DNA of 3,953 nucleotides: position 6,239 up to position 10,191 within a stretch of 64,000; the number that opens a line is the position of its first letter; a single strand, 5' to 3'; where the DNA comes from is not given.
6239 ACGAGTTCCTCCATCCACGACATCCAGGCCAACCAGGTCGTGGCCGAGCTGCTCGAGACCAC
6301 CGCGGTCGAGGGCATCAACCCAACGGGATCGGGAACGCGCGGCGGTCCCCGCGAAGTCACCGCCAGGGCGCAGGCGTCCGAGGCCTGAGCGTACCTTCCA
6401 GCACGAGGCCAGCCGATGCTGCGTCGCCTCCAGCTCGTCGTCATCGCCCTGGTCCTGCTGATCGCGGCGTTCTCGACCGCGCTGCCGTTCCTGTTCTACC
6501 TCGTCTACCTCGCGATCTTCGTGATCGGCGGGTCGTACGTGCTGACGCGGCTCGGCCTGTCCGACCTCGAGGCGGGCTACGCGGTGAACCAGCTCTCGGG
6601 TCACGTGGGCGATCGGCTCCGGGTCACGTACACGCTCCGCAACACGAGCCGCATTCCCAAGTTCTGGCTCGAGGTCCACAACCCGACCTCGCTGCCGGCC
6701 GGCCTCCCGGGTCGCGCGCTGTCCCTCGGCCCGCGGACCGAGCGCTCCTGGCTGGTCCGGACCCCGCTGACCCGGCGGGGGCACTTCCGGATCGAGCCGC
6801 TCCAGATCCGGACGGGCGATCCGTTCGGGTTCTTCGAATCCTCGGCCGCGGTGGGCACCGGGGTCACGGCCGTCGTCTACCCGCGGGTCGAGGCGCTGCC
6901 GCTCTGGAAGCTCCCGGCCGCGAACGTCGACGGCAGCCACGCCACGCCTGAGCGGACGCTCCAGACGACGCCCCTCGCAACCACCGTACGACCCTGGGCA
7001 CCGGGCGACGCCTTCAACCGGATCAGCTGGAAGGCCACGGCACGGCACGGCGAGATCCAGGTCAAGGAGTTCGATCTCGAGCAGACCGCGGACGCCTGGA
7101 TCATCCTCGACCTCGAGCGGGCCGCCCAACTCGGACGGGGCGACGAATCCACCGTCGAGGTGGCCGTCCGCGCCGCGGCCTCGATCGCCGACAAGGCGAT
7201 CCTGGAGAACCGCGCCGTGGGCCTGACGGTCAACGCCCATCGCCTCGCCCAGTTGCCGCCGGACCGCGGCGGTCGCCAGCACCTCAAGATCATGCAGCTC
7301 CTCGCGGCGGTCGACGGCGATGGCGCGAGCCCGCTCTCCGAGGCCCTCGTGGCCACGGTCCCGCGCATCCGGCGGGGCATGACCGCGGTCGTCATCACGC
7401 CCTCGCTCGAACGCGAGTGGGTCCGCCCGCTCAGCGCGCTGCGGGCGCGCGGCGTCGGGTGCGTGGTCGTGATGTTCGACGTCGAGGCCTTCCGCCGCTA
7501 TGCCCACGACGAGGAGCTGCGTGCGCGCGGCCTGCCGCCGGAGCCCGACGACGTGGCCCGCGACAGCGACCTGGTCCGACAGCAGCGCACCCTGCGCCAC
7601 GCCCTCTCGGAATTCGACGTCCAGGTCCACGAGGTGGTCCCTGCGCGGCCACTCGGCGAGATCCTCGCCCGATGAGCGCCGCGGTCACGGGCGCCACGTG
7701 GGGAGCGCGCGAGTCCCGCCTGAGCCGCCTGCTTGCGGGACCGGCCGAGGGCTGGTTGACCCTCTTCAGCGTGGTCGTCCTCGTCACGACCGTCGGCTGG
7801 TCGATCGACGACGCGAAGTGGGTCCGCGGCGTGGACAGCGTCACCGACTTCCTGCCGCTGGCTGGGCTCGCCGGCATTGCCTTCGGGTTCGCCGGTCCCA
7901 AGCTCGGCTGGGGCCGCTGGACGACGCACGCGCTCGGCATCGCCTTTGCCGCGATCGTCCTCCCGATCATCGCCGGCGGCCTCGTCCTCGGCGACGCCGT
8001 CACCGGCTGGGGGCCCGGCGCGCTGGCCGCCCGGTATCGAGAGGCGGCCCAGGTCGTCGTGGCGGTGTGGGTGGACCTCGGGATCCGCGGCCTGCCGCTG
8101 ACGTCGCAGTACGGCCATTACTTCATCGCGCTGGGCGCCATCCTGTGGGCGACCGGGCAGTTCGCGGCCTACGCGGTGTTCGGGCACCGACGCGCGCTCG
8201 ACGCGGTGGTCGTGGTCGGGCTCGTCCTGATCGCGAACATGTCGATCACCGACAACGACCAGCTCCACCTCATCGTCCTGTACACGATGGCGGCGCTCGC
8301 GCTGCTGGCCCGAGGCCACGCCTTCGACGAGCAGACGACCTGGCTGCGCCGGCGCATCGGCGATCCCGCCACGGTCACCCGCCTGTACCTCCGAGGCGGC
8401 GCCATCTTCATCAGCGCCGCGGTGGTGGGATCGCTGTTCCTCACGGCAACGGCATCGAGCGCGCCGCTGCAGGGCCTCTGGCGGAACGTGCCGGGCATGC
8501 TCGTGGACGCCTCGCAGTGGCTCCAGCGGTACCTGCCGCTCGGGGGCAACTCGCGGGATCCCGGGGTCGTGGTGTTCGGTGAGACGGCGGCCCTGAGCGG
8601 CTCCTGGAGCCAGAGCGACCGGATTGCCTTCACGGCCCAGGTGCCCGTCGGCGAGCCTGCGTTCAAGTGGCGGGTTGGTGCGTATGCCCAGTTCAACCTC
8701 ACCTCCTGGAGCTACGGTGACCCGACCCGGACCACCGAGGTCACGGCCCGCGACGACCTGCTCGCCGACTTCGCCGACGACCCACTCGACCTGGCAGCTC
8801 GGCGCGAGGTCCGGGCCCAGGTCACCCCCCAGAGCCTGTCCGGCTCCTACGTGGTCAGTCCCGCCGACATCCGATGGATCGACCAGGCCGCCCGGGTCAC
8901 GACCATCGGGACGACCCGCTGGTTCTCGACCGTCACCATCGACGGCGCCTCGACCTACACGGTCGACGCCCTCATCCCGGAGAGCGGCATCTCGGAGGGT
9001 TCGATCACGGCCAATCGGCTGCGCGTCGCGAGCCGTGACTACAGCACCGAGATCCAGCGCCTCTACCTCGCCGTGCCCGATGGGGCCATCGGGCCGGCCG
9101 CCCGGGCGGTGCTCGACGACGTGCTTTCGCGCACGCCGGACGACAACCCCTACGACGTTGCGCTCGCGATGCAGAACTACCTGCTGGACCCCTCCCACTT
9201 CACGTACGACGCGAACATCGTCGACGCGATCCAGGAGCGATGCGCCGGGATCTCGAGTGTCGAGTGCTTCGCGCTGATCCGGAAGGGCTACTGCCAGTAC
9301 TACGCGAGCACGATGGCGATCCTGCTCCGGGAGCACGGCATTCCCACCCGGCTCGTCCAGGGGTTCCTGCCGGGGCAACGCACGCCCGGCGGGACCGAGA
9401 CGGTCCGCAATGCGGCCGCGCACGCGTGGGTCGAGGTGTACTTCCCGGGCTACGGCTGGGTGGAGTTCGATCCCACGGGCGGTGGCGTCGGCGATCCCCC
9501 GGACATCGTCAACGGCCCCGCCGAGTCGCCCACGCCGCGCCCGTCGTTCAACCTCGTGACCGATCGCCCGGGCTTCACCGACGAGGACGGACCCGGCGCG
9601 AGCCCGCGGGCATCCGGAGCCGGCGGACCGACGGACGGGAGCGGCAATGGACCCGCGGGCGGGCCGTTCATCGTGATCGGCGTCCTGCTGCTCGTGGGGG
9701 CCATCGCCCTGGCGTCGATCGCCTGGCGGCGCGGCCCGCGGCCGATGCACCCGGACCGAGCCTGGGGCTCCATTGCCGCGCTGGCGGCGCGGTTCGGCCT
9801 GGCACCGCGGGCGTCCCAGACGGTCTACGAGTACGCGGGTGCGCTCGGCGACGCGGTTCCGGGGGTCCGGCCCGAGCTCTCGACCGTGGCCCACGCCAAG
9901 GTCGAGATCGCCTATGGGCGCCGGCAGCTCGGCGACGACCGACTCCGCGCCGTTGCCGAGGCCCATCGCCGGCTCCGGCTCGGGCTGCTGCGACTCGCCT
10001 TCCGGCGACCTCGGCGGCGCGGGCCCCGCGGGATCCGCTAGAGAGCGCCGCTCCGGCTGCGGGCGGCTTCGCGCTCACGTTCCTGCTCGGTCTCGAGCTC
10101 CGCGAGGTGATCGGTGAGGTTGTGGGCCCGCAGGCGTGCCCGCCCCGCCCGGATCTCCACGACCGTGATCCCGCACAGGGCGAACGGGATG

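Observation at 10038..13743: Compact serine-biosynthesis operon in which a histidine-phosphatase (dPGM-like) gene occupies the SerB position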

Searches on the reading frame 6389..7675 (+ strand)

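Call 8: search_protein_families(library=pfam, proteins=[window:6389-7675:+], max_evalue=0.001)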
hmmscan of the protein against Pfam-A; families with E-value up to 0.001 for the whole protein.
window:6389-7675:+ (428 aa): 1 family
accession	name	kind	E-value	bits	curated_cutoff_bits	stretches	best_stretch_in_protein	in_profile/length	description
PF01882.25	DUF58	-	3.3e-21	75.9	23.4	1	200-354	2-160/216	Protein of unknown function DUF58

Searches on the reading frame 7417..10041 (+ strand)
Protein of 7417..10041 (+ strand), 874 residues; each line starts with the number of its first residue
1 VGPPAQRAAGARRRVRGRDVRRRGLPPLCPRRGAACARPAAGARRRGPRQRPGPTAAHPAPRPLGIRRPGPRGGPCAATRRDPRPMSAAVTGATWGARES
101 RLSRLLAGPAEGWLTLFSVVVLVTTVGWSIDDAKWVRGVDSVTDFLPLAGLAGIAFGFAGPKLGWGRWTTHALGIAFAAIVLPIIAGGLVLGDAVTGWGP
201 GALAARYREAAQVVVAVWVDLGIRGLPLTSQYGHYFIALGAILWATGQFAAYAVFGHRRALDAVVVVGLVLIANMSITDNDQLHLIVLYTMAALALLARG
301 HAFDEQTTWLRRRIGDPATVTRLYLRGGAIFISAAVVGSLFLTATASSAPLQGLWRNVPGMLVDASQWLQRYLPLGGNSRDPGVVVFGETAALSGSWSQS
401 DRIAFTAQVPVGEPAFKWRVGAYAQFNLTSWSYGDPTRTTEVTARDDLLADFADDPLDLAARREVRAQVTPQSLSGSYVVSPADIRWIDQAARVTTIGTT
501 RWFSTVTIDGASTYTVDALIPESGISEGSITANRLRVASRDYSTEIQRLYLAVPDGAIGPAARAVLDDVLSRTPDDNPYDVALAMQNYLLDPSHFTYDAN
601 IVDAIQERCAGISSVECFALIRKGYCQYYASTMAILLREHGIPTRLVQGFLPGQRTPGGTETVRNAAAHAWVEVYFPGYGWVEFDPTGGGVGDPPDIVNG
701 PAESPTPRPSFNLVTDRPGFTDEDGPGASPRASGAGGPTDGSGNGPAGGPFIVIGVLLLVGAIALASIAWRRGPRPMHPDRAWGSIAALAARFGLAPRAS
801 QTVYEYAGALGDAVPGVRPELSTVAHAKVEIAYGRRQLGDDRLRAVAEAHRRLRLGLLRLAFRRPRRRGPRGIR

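Call 8: search_protein_families(library=pfam, proteins=[window:7417-10041:+], max_evalue=0.001)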
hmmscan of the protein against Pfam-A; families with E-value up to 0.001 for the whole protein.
window:7417-10041:+ (874 aa): 3 families
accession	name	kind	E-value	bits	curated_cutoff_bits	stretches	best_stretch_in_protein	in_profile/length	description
PF01841.26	Transglut_core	-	2.5e-22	79.7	23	1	574-686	10-108/108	Transglutaminase-like superfamily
PF13559.11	DUF4129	-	8.7e-08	32.6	24.8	1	787-851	7-69/69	Domain of unknown function (DUF4129)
PF13471.12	Transglut_core3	-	0.00083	19.7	26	0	623-674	56-97/117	Transglutaminase-like superfamily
